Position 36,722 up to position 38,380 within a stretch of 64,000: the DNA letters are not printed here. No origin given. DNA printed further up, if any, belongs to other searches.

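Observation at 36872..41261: Soluble sphingosine-1-phosphate-lyase homologue + cytoplasmic serine hydrolase + MFS importer directly upstream of the GRE module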

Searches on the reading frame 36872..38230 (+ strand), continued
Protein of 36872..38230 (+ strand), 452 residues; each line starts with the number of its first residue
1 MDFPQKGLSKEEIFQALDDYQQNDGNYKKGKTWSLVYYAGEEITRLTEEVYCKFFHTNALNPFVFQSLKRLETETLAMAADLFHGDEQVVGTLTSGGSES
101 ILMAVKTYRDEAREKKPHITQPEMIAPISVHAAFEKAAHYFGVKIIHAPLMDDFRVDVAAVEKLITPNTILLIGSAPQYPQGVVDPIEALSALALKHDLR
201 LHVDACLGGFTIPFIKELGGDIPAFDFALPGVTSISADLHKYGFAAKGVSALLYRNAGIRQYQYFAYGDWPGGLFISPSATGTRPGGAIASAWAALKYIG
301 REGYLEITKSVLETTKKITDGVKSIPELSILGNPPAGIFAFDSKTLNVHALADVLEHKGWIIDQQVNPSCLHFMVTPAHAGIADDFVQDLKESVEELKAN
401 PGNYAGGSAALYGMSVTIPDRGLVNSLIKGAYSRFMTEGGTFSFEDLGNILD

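Call 30: search_protein_families(library=ncbifam, proteins=[L014:5568-7298:+, L019:7960-9606:-, L055:4345-5997:+, L019:7093-7932:-, L019:6235-7086:-, L019:4916-6103:-, L019:3880-4800:+, L014:7473-8684:+, L019:12653-13579:+, L033:7487-9082:+], max_evalue=1e-10)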
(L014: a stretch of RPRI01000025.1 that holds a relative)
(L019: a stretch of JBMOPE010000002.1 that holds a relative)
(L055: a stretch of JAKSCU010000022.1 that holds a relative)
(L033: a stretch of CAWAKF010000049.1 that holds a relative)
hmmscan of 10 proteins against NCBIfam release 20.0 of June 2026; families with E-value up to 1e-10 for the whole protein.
L014:5568-7298:+ (576 aa): 51 families (the best 25 are shown)
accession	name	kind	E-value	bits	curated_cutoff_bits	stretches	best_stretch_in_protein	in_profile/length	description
NF005713.0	PRK07525.1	subfamily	1.3e-252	839.5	620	1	2-574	2-589/592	sulfoacetaldehyde acetyltransferase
TIGR03457.1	sulphoacet_xsc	equivalog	1.9e-221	736.5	676.4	1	5-570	1-579/579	sulfoacetaldehyde acetyltransferase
TIGR00118.1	acolac_lg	equivalog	3.2e-98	329.6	538.35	1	6-551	1-541/557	biosynthetic-type acetolactate synthase large subunit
NF004919.0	PRK06276.1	equivalog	1.3e-97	327.5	866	1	6-550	1-544/582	acetolactate synthase large subunit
NF004710.0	PRK06048.1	equivalog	1.4e-94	317.6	976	1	4-551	6-544/561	acetolactate synthase large subunit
NF005039.0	PRK06456.1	equivalog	2.9e-92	310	868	1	9-548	5-548/572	acetolactate synthase large subunit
NF005860.0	PRK07789.1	equivalog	1.1e-85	288.3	881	1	3-545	31-579/615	acetolactate synthase large subunit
NF006122.0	PRK08266.1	subfamily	1.7e-85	287.6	571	1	5-549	3-529/543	hypothetical protein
NF006052.0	PRK08199.1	subfamily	5.9e-85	285.6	539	1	5-545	7-538/559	thiamine pyrophosphate protein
NF006524.0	PRK08978.1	equivalog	9.5e-81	271.7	738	1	8-550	3-530/548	acetolactate synthase 2 catalytic subunit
NF006319.0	PRK08527.1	equivalog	9.1e-79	265.4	905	1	5-552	3-546/565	acetolactate synthase large subunit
NF005058.0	PRK06466.1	equivalog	6.8e-76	255.9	951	1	6-552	4-555/574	acetolactate synthase 3 large subunit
NF005651.0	PRK07418.1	subfamily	1e-74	251.9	942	1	4-549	17-564/617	acetolactate synthase large subunit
NF006377.0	PRK08611.1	equivalog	1.7e-74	251.5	742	1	5-548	3-533/576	pyruvate oxidase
NF006016.1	PRK08155.1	equivalog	3.6e-72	243.6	870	1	5-551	2-539/554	acetolactate synthase large subunit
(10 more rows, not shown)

L019:7960-9606:- (548 aa): 51 families (the best 25 are shown)
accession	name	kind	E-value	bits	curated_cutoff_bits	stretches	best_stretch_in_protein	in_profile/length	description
NF004516.0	PRK05858.1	equivalog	8.4e-124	414.1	587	1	2-543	7-538/548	acetolactate synthase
NF004919.0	PRK06276.1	equivalog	4.1e-102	342.4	866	1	7-542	2-540/582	acetolactate synthase large subunit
TIGR00118.1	acolac_lg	equivalog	3.1e-101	339.5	538.35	1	7-541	2-535/557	biosynthetic-type acetolactate synthase large subunit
NF006187.0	PRK08322.1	equivalog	2.7e-98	329.7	509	1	10-541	6-529/548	acetolactate synthase large subunit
NF004710.0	PRK06048.1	equivalog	2.3e-96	323.5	976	1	3-541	5-538/561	acetolactate synthase large subunit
NF058623.1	HdaclCoAlyACT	equivalog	2.2e-95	320.5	600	1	8-540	12-540/575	2-hydroxyacyl-CoA lyase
NF004772.0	PRK06112.1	subfamily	4.2e-94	315.9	673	1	4-543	12-562/578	acetolactate synthase catalytic subunit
NF006052.0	PRK08199.1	subfamily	2.3e-93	313.4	539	1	3-542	5-539/559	thiamine pyrophosphate protein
NF004807.0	PRK06154.1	equivalog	2.4e-91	307.1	607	1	5-541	19-555/565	thiamine pyrophosphate-requiring protein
NF006122.0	PRK08266.1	subfamily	2.1e-88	297.2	571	1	5-540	3-524/543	hypothetical protein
NF006721.0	PRK09259.1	equivalog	8.2e-87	292.1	557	1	4-545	13-555/574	oxalyl-CoA decarboxylase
NF005712.0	PRK07524.1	subfamily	9.6e-86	288.3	500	1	9-539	6-528/536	5-guanidino-2-oxopentanoate decarboxylase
NF008431.0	PRK11269.1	equivalog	1.4e-85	288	791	1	13-535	11-546/591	glyoxylate carboligase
NF005713.0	PRK07525.1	subfamily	2.6e-85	287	620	1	12-541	12-563/592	sulfoacetaldehyde acetyltransferase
NF006377.0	PRK08611.1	equivalog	6.7e-85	285.8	742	1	7-547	5-536/576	pyruvate oxidase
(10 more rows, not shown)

L055:4345-5997:+ (550 aa): 51 families (the best 25 are shown)
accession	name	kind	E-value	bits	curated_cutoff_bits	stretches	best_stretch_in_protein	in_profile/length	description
NF004516.0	PRK05858.1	equivalog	3.4e-121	405.4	587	1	6-545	9-538/548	acetolactate synthase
TIGR00118.1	acolac_lg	equivalog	9.7e-99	331.3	538.35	1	9-549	2-543/557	biosynthetic-type acetolactate synthase large subunit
NF004919.0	PRK06276.1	equivalog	1.7e-98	330.4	866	1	9-545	2-541/582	acetolactate synthase large subunit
NF006187.0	PRK08322.1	equivalog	1.5e-97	327.3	509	1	11-542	5-528/548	acetolactate synthase large subunit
NF058623.1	HdaclCoAlyACT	equivalog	4.8e-93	312.7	600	1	10-544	12-542/575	2-hydroxyacyl-CoA lyase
NF004710.0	PRK06048.1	equivalog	9.6e-92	308.2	976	1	6-544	6-539/561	acetolactate synthase large subunit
NF004807.0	PRK06154.1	equivalog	5.3e-91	306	607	1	5-543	17-555/565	thiamine pyrophosphate-requiring protein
NF006052.0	PRK08199.1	subfamily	5.3e-91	305.6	539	1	5-545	5-540/559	thiamine pyrophosphate protein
NF006122.0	PRK08266.1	subfamily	8.2e-89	298.5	571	1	8-541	4-523/543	hypothetical protein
NF004772.0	PRK06112.1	subfamily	2.2e-88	297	673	1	6-548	12-565/578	acetolactate synthase catalytic subunit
NF006721.0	PRK09259.1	equivalog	1.1e-85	288.5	557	1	5-547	12-555/574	oxalyl-CoA decarboxylase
NF005712.0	PRK07524.1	subfamily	1.8e-85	287.4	500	1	11-540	6-527/536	5-guanidino-2-oxopentanoate decarboxylase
NF005713.0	PRK07525.1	subfamily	1.9e-85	287.5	620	1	14-546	12-566/592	sulfoacetaldehyde acetyltransferase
TIGR03457.1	sulphoacet_xsc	equivalog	8.8e-85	285.2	676.4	1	14-546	8-560/579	sulfoacetaldehyde acetyltransferase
NF006377.0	PRK08611.1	equivalog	9.4e-85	285.3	742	1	10-549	6-536/576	pyruvate oxidase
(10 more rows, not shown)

L019:7093-7932:- (279 aa): 8 families
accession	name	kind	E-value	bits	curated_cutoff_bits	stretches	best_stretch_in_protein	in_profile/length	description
TIGR02431.1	pcaR_pcaU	subfamily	2.3e-44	151.6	284.75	1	20-263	4-248/248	beta-ketoadipate pathway transcriptional regulators, PcaR/PcaU/PobR family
NF045644.1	TransRegBhcR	equivalog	5.5e-40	137.3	350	1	14-263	15-265/267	HTH-type transcriptional regulator BhcR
NF011671.1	PRK15090.1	equivalog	1.5e-38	132.5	275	1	13-265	2-255/256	DNA-binding transcriptional regulator KdgR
NF007548.0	PRK10163.1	equivalog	8.8e-25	87.3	406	1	22-245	22-247/271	HTH-type transcriptional repressor AllR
NF008601.2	PRK11569.1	equivalog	2.7e-23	82.5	380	1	14-242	19-251/276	glyoxylate bypass operon transcriptional repressor IclR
NF007341.0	PRK09834.1-3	equivalog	8.4e-16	57.9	269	1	18-264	4-259/274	DNA-binding transcriptional regulator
NF007339.0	PRK09834.1-1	equivalog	3e-13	49.7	299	1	16-262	15-265/271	DNA-binding transcriptional regulator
NF007342.0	PRK09834.1-4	equivalog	2.4e-12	46.4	251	1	19-263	9-256/263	DNA-binding transcriptional regulator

L019:6235-7086:- (283 aa): 2 families
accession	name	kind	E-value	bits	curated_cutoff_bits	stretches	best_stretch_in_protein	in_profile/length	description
NF009810.0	PRK13294.1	equivalog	4.7e-15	55.4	304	1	91-275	258-446/449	coenzyme F420-0:L-glutamate ligase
TIGR03553.1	F420_FbiB_CTERM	equivalog_domain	5.4e-15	55.6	249.55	1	92-273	4-189/194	F420 biosynthesis protein FbiB, C-terminal domain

L019:4916-6103:- (395 aa): 14 families
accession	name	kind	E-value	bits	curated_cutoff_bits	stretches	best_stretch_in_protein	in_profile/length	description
NF007489.0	PRK10083.1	equivalog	1e-29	103.6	376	1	31-393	12-336/339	Zn-dependent oxidoreductase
NF007375.0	PRK09880.1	equivalog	8.4e-28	97.1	469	1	48-393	32-344/344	L-idonate 5-dehydrogenase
NF003808.0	PRK05396.1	equivalog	1e-26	93.6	380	1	36-393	18-339/341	L-threonine 3-dehydrogenase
NF041097.1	keto_inos_dh_IolM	equivalog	2.8e-26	92.1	450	1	39-388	48-386/389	scyllo-inosose 3-dehydrogenase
TIGR00692.1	tdh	equivalog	1.1e-25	90.4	458.35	1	35-392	15-338/340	L-threonine 3-dehydrogenase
NF007642.0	PRK10309.1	equivalog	5.9e-17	61.9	550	1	46-380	28-334/347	galactitol-1-phosphate 5-dehydrogenase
TIGR03366.1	HpnZ_proposed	hypoth_equivalog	1.1e-16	60.9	328.1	1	43-318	5-265/315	putative phosphonate catabolism associated alcohol dehydrogenase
NF010344.0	PRK13771.1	subfamily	3.8e-15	55.7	349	1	37-333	19-284/334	putative alcohol dehydrogenase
NF041172.1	AcrlCoa_red_Thmprot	equivalog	5.4e-15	55.2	500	1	41-333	23-285/334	acryloyl-CoA reductase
TIGR03989.1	Rxyl_3153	subfamily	1.5e-13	50.8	440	1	44-375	27-354/370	NDMA-dependent alcohol dehydrogenase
TIGR03451.1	mycoS_dep_FDH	equivalog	1.2e-12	47.3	512.9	1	37-377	20-344/358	S-(hydroxymethyl)mycothiol dehydrogenase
TIGR01202.1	bchC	equivalog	6.1e-12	45.3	291.25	1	84-384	62-301/308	chlorophyll synthesis pathway protein BchC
NF006940.0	PRK09422.1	equivalog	9.3e-12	44.5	344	1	35-261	16-230/338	alcohol dehydrogenase AdhP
NF047908.1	AldhRedAhr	equivalog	9.2e-11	41.2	470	0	46-326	31-280/335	NADPH-dependent aldehyde reductase Ahr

L019:3880-4800:+ (306 aa): 8 families
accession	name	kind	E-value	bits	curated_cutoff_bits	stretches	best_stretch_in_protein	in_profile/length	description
NF045822.1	PgAcgDacpgdA2_Bac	equivalog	4.3e-34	118.1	400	1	78-301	60-261/274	peptidoglycan-N-acetylglucosamine deacetylase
TIGR02764.1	spore_ybaN_pdaB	equivalog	2e-33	115.8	237.4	1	85-300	3-189/191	polysaccharide deacetylase family sporulation protein PdaB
TIGR04243.1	nodulat_NodB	equivalog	1.3e-31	109.6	240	1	89-294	3-192/197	chitooligosaccharide deacetylase NodB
TIGR02884.1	spore_pdaA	equivalog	4.6e-30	105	298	1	85-252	34-194/224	delta-lactam-biosynthetic de-N-acetylase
NF045821.1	PgAcgDacpgdA1_Bac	equivalog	2.9e-26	92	400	1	89-234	89-229/282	peptidoglycan-N-acetylglucosamine deacetylase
NF045820.1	PgAcgDacpgdA_Strep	equivalog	8.8e-26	90.7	800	1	79-298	259-444/463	peptidoglycan-N-acetylglucosamine deacetylase PgdA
TIGR03006.1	pepcterm_polyde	equivalog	2.3e-18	66.3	276.2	1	103-206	36-139/272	XrtA system polysaccharide deacetylase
TIGR02873.1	spore_ylxY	hypoth_equivalog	3.7e-15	55.9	391.5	1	88-252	85-238/268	probable sporulation protein, polysaccharide deacetylase family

L014:7473-8684:+ (403 aa): 8 families
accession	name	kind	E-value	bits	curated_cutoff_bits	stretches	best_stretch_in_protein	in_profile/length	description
TIGR00016.1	ackA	subfamily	2e-133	445.1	293.4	1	2-399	5-403/405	acetate/propionate family kinase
NF009063.0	PRK12397.1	equivalog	3.2e-120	401.5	659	1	3-399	5-392/404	acetate/propionate family kinase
NF009045.0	PRK12379.1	equivalog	3e-107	358.9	580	1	2-398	6-391/402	propionate kinase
NF009099.0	PRK12440.1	equivalog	1.3e-103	347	693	1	3-396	6-393/397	acetate/propionate family kinase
NF005520.0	PRK07157.1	equivalog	1.8e-100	336.8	561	1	3-399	5-397/400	acetate kinase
NF005462.0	PRK07058.1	equivalog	1.1e-83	281.4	486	1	2-400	5-390/396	acetate/propionate family kinase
NF002834.0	PRK03011.1-5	subfamily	3.4e-22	79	222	1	177-338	150-310/357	butyrate kinase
TIGR02707.1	butyr_kinase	equivalog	6.4e-17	61.6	289.1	1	181-339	151-308/351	butyrate kinase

L019:12653-13579:+ (308 aa): 19 families
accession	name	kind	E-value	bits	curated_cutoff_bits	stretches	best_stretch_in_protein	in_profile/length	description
NF042925.1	FHMPC_DH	equivalog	1.6e-63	214.9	500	1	1-295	1-294/304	5-formyl-3-hydroxy-2-methylpyridine 4-carboxylate 5-dehydrogenase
NF006124.0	PRK08268.1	subfamily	1.9e-55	188.8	508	1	2-291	9-297/507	3-hydroxyacyl-CoA dehydrogenase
NF006722.0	PRK09260.1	equivalog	1.2e-50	172.4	429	1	2-284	4-284/289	3-hydroxyacyl-CoA dehydrogenase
NF004474.0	PRK05808.1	subfamily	5.6e-50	170.2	408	1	2-282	5-283/283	3-hydroxybutyryl-CoA dehydrogenase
NF006125.0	PRK08269.1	equivalog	1.8e-48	165.3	427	1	2-304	7-319/334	3-hydroxybutyryl-CoA dehydrogenase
NF006143.0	PRK08293.1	equivalog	2.1e-47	161.8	312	1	2-282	6-288/291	3-hydroxyacyl-CoA dehydrogenase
NF005875.0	PRK07819.1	subfamily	3.7e-45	154.6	319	1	2-281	7-286/287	3-hydroxybutyryl-CoA dehydrogenase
TIGR02279.1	PaaC-3OHAcCoADH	equivalog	1e-44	153.2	669.4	1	2-289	7-293/503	3-hydroxyacyl-CoA dehydrogenase PaaH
NF004783.0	PRK06129.1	equivalog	6.4e-44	150.6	347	1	2-233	4-237/315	3-hydroxyacyl-CoA dehydrogenase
NF005715.0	PRK07530.1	equivalog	7.9e-43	146.9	420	1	2-285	6-287/292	3-hydroxybutyryl-CoA dehydrogenase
NF008727.0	PRK11730.1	equivalog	1.7e-40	139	870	1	2-294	315-605/717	fatty acid oxidation complex subunit alpha FadB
NF004699.0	PRK06035.1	equivalog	4.2e-40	137.7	500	1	3-273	6-277/294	3-hydroxyacyl-CoA dehydrogenase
NF008363.0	PRK11154.1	equivalog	5e-39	134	869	1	2-284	311-589/708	fatty acid oxidation complex subunit alpha FadJ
NF005716.0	PRK07531.1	equivalog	1.2e-36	126.5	592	1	1-233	5-235/495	carnitine 3-dehydrogenase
TIGR02441.1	fa_ox_alpha_mit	equivalog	2.1e-34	118.7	964.65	1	2-305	337-638/737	fatty acid oxidation complex subunit alpha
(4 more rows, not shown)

L033:7487-9082:+ (531 aa): 1 family
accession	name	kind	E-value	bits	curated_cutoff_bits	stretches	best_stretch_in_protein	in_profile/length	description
NF006560.0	PRK09061.1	subfamily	5.4e-35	120.7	340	1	425-529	405-514/517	amidohydrolase family protein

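Call 34: search_protein_families(library=pfam, alignment_id=A2, max_evalue=0.00001)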
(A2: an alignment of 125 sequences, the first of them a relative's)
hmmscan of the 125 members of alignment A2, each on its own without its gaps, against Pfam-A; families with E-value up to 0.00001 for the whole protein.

A. member 1, L009:9510-9827:- (105 aa): 0 families

B. families by the number of members that match (of 125 scanned): 148 families (the first 25 are shown)
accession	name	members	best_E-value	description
PF05684.17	DUF819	20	1.6e-48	Protein of unknown function (DUF819)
PF07690.21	MFS_1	10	2.7e-45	Major Facilitator Superfamily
PF01925.25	TauE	4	5.3e-33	Sulfite exporter TauE/SafE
PF13646.12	HEAT_2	4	2.1e-12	HEAT repeats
PF00515.34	TPR_1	3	3.3e-101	Tetratricopeptide repeat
PF13347.12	MFS_2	3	7.6e-94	MFS/sugar transport protein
PF01554.23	MatE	3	8.2e-59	MatE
PF00753.33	Lactamase_B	3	2.2e-19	Metallo-beta-lactamase superfamily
PF00083.30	Sugar_tr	3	3.8e-18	Sugar (and other) transporter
PF12706.13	Lactamase_B_2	3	2.4e-09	Beta-lactamase superfamily domain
PF07719.23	TPR_2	2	2e-97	Tetratricopeptide repeat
PF13181.12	TPR_8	2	1e-89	Tetratricopeptide repeat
PF13414.12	TPR_11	2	6.4e-77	TPR repeat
PF01594.21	AI-2E_transport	2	7.8e-69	AI-2E family transporter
PF13431.12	TPR_17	2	2.4e-68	Tetratricopeptide repeat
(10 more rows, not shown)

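Call 44: find_encoding_contigs(protein=P0019, flank=10000, max_places=2)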
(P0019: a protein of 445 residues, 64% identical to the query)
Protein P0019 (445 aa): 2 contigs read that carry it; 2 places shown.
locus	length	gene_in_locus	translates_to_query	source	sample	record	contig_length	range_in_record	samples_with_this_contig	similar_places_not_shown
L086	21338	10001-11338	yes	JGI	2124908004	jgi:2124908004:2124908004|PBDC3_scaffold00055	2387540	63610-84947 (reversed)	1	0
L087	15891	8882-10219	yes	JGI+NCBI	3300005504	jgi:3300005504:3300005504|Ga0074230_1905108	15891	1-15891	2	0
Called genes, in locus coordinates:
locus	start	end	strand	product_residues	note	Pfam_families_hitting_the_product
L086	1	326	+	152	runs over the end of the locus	PF10881:DUF2726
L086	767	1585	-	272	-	PF23343:REP_ORF2-G2P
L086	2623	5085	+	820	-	PF02901:PFL-like, PF01228:Gly_radical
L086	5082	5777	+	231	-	PF13353:Fer4_12, PF04055:Radical_SAM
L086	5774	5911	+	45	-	-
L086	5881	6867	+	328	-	PF00465:Fe-ADH, PF25137:ADH_Fe_C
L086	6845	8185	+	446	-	PF00202:Aminotran_3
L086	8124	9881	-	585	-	PF00144:Beta-lactamase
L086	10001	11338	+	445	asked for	PF00282:Pyridoxal_deC, PF01041:DegT_DnrJ_EryC1 (weak), PF00266:Aminotran_5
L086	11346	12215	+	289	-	PF03460:NIR_SIR_ferr, PF01077:NIR_SIR, PF00037:Fer4 (faint), PF12837:Fer4_6 (faint), PF13237:Fer4_10, PF12838:Fer4_7, PF13187:Fer4_9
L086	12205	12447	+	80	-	PF01206:TusA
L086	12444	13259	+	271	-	PF00899:ThiF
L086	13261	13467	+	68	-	PF02597:ThiS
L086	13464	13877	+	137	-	PF14464:Prok-JAB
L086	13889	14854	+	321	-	PF01032:FecCD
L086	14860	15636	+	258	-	PF00005:ABC_tran, PF13304:AAA_21 (faint)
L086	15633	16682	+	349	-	PF01497:Peripla_BP_2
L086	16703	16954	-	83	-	-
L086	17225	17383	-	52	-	-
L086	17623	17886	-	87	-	-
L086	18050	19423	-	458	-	-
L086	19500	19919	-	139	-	PF01475:FUR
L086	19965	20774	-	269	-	PF00950:ABC-3, PF01032:FecCD (weak)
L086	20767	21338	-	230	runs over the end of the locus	PF00005:ABC_tran, PF13304:AAA_21 (faint)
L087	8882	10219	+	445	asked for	PF00282:Pyridoxal_deC, PF01041:DegT_DnrJ_EryC1 (weak), PF00266:Aminotran_5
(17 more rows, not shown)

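Call 45: find_encoding_contigs(protein=P0022, flank=10000, max_places=2)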
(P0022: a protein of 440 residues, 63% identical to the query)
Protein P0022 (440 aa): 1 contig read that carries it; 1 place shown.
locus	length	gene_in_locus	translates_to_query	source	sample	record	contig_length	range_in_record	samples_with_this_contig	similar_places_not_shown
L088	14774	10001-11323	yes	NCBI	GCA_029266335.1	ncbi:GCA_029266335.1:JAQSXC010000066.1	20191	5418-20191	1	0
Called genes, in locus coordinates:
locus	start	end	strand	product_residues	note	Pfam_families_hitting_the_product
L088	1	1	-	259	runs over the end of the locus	PF00512:HisKA (weak), PF02518:HATPase_c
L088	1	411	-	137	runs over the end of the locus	PF01398:JAB (weak), PF14464:Prok-JAB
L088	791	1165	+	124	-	PF00072:Response_reg (weak)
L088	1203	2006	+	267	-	PF00899:ThiF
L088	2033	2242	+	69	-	PF02597:ThiS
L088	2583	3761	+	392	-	PF00438:S-AdoMet_synt_N, PF02772:S-AdoMet_synt_M, PF02773:S-AdoMet_synt_C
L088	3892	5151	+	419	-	-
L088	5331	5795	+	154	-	-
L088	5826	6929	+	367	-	PF13379:NMT1_2, PF04069:OpuAC, PF09084:NMT1, PF12974:Phosphonate-bd, PF16868:NMT1_3 (weak)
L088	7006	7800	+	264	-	PF00528:BPD_transp_1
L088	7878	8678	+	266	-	PF00005:ABC_tran, PF13304:AAA_21 (faint)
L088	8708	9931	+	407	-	-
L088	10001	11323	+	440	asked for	PF00282:Pyridoxal_deC, PF00266:Aminotran_5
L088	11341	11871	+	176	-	PF00583:Acetyltransf_1, PF13673:Acetyltransf_10, PF13508:Acetyltransf_7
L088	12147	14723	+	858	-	PF04392:ABC_sub_bind, PF00990:GGDEF, PF00563:EAL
